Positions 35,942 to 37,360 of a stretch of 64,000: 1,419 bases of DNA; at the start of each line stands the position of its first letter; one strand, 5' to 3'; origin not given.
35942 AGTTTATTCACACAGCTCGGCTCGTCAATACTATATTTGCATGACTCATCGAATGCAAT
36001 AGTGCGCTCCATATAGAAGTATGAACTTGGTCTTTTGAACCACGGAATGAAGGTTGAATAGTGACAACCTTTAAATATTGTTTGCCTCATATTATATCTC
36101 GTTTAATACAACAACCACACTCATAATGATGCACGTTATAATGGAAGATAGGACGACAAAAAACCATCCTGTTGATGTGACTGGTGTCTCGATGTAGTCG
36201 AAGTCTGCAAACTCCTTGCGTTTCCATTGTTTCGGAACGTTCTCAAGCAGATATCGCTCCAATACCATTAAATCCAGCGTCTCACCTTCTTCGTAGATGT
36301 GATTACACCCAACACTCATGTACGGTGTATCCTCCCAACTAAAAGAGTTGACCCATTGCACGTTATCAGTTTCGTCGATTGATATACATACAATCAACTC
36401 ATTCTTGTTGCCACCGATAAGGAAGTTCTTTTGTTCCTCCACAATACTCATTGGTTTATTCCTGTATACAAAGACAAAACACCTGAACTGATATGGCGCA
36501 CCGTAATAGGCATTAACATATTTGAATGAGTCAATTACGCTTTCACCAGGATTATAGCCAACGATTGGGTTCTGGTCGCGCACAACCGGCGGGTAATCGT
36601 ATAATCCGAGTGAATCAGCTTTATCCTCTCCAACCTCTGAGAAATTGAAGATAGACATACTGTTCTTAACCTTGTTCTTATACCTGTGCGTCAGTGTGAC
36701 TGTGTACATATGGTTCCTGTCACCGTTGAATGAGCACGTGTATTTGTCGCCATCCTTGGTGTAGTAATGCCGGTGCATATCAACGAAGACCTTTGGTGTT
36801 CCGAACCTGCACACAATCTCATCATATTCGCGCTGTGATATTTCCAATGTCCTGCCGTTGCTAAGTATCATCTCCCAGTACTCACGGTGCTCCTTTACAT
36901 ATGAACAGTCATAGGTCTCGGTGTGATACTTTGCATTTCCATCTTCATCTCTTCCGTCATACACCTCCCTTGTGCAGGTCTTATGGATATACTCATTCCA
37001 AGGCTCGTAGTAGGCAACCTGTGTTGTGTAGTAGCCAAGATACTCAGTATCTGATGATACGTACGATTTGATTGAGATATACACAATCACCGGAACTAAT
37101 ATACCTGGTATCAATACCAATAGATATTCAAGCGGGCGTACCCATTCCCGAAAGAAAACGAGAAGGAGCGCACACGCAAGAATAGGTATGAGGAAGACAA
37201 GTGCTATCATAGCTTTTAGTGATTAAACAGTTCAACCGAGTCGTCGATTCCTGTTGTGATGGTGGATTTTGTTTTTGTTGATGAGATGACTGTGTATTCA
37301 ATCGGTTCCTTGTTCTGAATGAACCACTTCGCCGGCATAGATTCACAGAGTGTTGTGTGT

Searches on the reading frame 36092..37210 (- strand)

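Call 18: search_protein_families(library=phrogs, proteins=[window:36092-37210:-], max_evalue=0.00001)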
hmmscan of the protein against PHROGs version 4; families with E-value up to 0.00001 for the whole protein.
window:36092-37210:- (372 aa): 2 families
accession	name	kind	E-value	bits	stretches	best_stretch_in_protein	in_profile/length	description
phrog_2087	-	unknown function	2.2e-33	116.5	1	1-368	2-350/360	-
phrog_23737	-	unknown function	2.8e-07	31.1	1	203-370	33-199/212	-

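Call 83: search_protein_families(library=pfam, proteins=[window:36092-37210:-], max_evalue=0.001)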
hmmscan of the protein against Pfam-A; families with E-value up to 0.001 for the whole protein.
window:36092-37210:- (372 aa): 0 families
